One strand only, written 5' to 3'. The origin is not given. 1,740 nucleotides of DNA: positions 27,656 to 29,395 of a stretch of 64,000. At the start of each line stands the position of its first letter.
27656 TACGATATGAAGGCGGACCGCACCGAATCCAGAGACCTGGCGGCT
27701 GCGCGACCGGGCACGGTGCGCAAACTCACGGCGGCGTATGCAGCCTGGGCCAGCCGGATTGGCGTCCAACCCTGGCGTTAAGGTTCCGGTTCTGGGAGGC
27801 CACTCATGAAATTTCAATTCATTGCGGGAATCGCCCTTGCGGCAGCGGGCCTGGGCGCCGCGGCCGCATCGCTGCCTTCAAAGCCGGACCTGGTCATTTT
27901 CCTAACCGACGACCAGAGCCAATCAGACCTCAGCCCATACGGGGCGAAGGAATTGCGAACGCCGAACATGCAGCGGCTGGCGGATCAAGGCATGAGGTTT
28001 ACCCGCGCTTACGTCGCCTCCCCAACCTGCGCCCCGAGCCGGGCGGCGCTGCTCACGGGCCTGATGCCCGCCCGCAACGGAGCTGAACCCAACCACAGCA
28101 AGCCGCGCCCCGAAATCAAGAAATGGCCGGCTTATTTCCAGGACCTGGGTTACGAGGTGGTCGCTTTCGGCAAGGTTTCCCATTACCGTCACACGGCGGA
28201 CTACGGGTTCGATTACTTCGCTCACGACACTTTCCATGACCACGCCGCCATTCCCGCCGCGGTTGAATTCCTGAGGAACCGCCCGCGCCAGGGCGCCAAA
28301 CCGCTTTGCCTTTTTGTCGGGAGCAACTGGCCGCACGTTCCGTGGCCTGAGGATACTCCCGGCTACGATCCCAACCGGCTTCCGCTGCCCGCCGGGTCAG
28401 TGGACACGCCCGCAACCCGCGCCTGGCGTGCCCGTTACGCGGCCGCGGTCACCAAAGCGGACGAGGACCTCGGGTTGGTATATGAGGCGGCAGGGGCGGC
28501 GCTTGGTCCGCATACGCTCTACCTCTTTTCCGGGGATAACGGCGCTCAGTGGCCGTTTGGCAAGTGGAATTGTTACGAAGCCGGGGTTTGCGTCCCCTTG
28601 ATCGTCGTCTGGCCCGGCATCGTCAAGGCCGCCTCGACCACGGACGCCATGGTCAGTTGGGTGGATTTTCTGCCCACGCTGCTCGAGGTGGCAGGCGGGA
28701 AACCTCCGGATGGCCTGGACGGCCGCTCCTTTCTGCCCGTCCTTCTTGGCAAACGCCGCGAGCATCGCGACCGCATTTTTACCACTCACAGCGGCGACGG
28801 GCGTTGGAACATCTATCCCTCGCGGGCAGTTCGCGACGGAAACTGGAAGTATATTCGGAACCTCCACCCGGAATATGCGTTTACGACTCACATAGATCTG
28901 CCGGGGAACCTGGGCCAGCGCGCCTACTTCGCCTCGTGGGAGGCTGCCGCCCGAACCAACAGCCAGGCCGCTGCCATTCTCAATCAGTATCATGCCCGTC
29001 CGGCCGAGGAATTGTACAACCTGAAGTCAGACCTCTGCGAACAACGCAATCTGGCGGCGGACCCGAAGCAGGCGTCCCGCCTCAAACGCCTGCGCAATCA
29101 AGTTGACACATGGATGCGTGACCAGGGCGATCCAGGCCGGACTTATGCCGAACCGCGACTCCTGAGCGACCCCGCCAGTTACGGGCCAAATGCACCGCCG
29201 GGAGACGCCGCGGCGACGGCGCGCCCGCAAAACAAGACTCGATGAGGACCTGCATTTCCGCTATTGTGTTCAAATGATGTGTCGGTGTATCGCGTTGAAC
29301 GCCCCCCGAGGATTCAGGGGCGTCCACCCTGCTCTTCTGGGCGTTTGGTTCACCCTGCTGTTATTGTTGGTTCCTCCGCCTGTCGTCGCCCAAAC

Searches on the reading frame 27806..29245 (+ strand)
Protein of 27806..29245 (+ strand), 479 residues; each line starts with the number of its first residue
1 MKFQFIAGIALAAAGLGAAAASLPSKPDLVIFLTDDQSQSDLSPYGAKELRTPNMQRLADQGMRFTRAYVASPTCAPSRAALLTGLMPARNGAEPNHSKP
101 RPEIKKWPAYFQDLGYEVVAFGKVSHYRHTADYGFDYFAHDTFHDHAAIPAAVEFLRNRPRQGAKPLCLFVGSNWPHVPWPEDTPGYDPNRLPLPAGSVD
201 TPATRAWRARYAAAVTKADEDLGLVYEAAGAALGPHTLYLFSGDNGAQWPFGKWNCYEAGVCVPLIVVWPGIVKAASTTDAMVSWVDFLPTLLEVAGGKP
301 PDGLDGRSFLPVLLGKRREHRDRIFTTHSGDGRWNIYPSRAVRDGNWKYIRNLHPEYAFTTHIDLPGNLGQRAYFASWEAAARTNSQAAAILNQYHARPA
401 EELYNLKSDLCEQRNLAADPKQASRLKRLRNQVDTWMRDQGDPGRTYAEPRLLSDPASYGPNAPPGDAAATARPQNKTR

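Call 68: search_protein_families(library=pfam, proteins=[window:27806-29245:+], max_evalue=0.000001)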
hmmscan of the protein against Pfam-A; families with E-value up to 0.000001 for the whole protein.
window:27806-29245:+ (479 aa): 2 families
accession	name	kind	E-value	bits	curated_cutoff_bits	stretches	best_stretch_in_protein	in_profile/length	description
PF00884.28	Sulfatase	-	1.8e-33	116.6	25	1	27-297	1-300/301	Sulfatase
PF16347.10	SGSH_C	-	1.3e-17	64.8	29.3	1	251-352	6-109/154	N-sulphoglucosamine sulphohydrolase, C-terminal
